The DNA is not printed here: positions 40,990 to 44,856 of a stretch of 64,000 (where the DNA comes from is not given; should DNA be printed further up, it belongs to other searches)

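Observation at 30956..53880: ABC-2 exporter followed by nine co-oriented lipoprotein genes: candidate undescribed surface-protein system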

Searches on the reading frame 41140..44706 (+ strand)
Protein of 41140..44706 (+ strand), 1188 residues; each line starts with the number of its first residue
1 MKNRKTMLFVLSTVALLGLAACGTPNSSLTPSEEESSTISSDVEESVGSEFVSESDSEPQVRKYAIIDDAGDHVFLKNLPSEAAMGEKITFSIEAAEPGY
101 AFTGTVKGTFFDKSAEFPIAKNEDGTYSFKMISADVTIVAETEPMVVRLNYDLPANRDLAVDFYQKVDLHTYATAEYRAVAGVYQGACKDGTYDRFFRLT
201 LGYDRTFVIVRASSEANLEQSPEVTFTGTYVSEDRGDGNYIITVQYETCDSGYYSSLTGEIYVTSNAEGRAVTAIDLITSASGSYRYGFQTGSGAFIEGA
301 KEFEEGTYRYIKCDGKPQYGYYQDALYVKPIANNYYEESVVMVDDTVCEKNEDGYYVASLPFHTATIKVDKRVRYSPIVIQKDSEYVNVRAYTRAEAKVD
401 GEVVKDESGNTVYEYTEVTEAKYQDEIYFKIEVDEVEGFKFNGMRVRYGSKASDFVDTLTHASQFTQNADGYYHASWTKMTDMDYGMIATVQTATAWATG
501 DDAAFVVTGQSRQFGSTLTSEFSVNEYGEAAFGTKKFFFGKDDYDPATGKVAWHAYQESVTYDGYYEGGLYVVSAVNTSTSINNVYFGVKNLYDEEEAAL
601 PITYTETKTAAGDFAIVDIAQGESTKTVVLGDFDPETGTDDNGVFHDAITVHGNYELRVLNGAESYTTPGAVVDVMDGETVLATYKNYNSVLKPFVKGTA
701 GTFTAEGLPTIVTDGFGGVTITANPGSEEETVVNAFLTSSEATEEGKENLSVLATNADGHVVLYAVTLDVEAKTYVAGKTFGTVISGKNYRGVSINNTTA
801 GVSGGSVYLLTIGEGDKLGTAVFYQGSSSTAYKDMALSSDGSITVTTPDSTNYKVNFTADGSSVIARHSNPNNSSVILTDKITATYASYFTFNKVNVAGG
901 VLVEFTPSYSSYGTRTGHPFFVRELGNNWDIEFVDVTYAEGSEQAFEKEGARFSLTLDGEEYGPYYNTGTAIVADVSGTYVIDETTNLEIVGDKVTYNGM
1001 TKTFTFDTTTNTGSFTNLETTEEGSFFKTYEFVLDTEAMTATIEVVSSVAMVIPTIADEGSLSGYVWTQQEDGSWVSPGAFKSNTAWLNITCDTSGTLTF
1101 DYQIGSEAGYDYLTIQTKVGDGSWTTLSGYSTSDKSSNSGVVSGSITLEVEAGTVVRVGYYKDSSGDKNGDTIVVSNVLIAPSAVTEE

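Call 4: search_protein_families(library=pfam, proteins=[window:41140-44706:+], max_evalue=0.01)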
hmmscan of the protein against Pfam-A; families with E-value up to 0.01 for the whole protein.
window:41140-44706:+ (1188 aa): 0 families

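Call 10: find_homologous_proteins(query=window:41140-44706:+)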
Query window:41140-44706:+ (1188 aa): 5 proteins with E <= 0.001 among 8000 candidates.
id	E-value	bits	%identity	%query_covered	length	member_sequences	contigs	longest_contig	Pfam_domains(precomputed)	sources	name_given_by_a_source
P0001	0.0e+0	2588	98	100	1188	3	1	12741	-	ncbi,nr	ncbi:MAG: hypothetical protein SPI58_06025 [Candidatus Enteromonas sp.]|nr:hypothetical protein [Can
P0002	0.0e+0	1822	70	100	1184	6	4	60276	-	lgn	-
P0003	3.9e-103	364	31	99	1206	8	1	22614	-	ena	-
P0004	3.4e-102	361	31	99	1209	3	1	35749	-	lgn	-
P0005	3.1e-100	355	31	99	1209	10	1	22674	-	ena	-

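Call 14: find_encoding_contigs(protein=P0002, flank=10000, max_places=4)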
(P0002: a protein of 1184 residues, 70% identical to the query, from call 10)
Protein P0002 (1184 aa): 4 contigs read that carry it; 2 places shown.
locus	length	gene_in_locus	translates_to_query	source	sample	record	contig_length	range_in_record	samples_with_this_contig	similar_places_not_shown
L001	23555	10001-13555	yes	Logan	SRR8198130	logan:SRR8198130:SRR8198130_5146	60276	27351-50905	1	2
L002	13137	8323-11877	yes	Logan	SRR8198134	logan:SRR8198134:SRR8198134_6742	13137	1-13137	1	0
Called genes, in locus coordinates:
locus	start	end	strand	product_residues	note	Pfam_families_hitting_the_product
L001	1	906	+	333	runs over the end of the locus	PF00005:ABC_tran, PF13304:AAA_21 (weak)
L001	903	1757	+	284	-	PF06182:ABC2_membrane_6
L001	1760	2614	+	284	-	PF06182:ABC2_membrane_6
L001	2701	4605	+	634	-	-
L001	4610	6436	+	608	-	-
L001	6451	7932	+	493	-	-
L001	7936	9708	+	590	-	-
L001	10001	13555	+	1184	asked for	-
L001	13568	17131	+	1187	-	-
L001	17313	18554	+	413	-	-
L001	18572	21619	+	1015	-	PF09479:Flg_new, PF13306:LRR_5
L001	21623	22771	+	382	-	PF09479:Flg_new (weak)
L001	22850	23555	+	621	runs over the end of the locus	-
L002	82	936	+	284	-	PF06182:ABC2_membrane_6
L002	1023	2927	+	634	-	-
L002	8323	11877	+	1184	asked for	-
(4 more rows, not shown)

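Call 15: find_encoding_contigs(protein=P0004, flank=10000, max_places=3)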
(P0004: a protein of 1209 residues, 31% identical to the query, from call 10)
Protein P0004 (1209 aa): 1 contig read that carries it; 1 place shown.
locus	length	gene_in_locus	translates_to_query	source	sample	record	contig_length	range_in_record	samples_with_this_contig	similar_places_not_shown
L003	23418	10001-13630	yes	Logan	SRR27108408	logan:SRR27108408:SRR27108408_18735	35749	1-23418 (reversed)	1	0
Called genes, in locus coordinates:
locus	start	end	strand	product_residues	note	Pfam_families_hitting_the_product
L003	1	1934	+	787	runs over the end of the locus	PF00512:HisKA, PF02518:HATPase_c, PF00072:Response_reg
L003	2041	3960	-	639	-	PF02368:Big_2 (faint)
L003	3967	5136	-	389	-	-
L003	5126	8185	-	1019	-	PF09479:Flg_new, PF13306:LRR_5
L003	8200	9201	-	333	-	PF18998:Flg_new_2 (weak)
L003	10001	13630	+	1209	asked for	-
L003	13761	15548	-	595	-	-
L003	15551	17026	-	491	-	-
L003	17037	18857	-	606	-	-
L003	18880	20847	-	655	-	PF18998:Flg_new_2 (faint)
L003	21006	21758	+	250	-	-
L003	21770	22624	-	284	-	PF10988:DUF2807 (faint)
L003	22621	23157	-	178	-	-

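Call 16: find_encoding_contigs(protein=P0003, flank=10000, max_places=3)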
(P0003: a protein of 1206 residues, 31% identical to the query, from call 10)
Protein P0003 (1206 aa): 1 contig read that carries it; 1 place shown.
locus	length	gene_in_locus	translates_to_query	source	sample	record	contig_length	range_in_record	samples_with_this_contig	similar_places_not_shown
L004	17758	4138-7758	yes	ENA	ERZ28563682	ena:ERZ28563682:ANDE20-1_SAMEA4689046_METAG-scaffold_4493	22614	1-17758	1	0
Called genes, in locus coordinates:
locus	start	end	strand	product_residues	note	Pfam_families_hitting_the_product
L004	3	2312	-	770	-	?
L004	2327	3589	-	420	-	PF18998:Flg_new_2 (weak)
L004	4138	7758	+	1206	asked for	-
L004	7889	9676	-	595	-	-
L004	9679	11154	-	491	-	-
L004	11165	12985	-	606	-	-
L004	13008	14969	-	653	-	PF18998:Flg_new_2 (faint)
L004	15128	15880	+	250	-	-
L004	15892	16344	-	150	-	PF10988:DUF2807 (weak)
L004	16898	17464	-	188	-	-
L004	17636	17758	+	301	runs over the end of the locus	PF00483:NTP_transferase, PF12804:NTP_transf_3 (weak)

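Call 17: search_protein_families(library=ncbifam, proteins=[window:41140-44706:+], max_evalue=0.01)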
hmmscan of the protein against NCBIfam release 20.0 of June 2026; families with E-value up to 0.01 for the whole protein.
window:41140-44706:+ (1188 aa): 0 families

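Call 37: search_solved_structures(query=window:41140-44706:+, max_evalue=1)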
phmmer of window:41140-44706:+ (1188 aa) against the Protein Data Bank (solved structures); distinct sequences matched with E-value up to 1: 1.
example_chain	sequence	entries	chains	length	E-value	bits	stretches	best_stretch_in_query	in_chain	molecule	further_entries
2c3v_A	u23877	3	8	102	0.25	12.3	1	1101-1166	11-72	ALPHA-AMYLASE G-6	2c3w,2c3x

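Call 74: predict_structure(alignment_id=A2)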
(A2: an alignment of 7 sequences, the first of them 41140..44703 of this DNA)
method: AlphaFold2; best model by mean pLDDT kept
length: 1188 residues; sequences in the alignment: 7
mean_pLDDT: 67.4   pTM: 0.37
mean pLDDT of the five models: 67.4, 63.1, 59.7, 58.5, 53.9
residues with pLDDT >= 90: 11; 70-90: 629; 50-70: 352; < 50: 196
segments of 3 or more residues with pLDDT < 50: 1-74, 96-102, 136-146, 282-285, 298-302, 320-323, 362-364, 435-437, 498-505, 635-647, 704-706, 723-732, 797-805, 885-888, 910-916, 1060-1062, 1166-1168, 1185-1188
pLDDT, mean of each block of 10 residues (from residue 1): 34 32 27 26 27 33 39 52 66 53 53 57 72 51 45 77 72 61 70 72 74 75 74 71 68 68 62 63 50 57 58 61 66 79 80 74 65 85 78 82 75 85 86 61 76 68 72 78 77 53 58 83 74 78 73 69 82 75 83 76 83 82 83 52 47 75 70 76 74 61 51 52 43 64 70 75 76 58 77 59 58 75 66 79 78 80 76 68 54 68 63 52 63 70 61 70 75 81 87 82 80 80 75 88 84 74 65 73 70 84 69 78 68 51 74 84 57 82 54
secondary structure, 60 per line:
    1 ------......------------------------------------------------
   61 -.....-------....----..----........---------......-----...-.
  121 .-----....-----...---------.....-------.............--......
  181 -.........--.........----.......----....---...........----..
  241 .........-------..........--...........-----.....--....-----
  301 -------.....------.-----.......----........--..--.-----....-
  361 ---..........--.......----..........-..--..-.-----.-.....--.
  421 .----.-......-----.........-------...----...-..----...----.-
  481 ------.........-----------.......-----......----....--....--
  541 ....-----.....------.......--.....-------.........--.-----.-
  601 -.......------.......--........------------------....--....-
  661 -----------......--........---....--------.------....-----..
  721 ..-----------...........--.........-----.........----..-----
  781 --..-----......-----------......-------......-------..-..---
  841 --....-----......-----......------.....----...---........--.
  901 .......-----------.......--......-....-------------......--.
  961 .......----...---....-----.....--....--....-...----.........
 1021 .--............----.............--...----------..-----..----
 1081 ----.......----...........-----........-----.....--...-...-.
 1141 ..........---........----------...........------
elements in order (helices of 4 or more, strands of 3 or more residues): E7-12 E62-66 E74-77 E88-95 E105-110 E116-118 E127-130 E136-138 E148-152 E160-168 H169-172 H175-180 E182-190 E193-201 E206-212 H217-220 E224-234 E239-249 E257-266 E269-279 E285-289 E292-295 E308-312 E325-331 E336-343 E356-359 E364-373 E376-382 E387-396 E413-417 E428-433 E439-447 E455-457 E472-474 E487-495 E507-513 E519-524 E529-532 E535-538 E550-554 E561-567 E570-574 E585-590 E602-608 E615-621 E624-631 E650-653 E656-659 E672-677 E680-687 E691-694 E710-713 E719-722 E734-744 E747-755 E761-769 E790-795 E807-812 E820-825 E843-846 E852-857 E863-868 E875-879 E890-897 E900-907 E919-925 E928-933 E935-938 E952-957 E960-967 E972-974 E978-981 E987-991 E994-997 E1000-1003 E1005-1007 E1012-1021 E1024-1035 E1040-1052 E1055-1057 E1085-1091 E1096-1106 E1112-1119 E1125-1129 E1140-1150 E1154-1161 E1172-1182

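Call 101: search_protein_families(library=pfam, proteins=[window:41140-44706:+], max_evalue=5)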
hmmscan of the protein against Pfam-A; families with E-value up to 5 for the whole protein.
window:41140-44706:+ (1188 aa): 2 families
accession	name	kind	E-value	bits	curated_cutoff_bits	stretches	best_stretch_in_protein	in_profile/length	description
PF11763.13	DIPSY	-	0.1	13.2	25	0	113-134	59-80/122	Cell-wall adhesin ligand-binding C-terminal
PF16693.10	Yop-YscD_ppl_1st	-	0.14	12.4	24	1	1106-1135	12-40/62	YscD/CdsD-like Bon-like domain 1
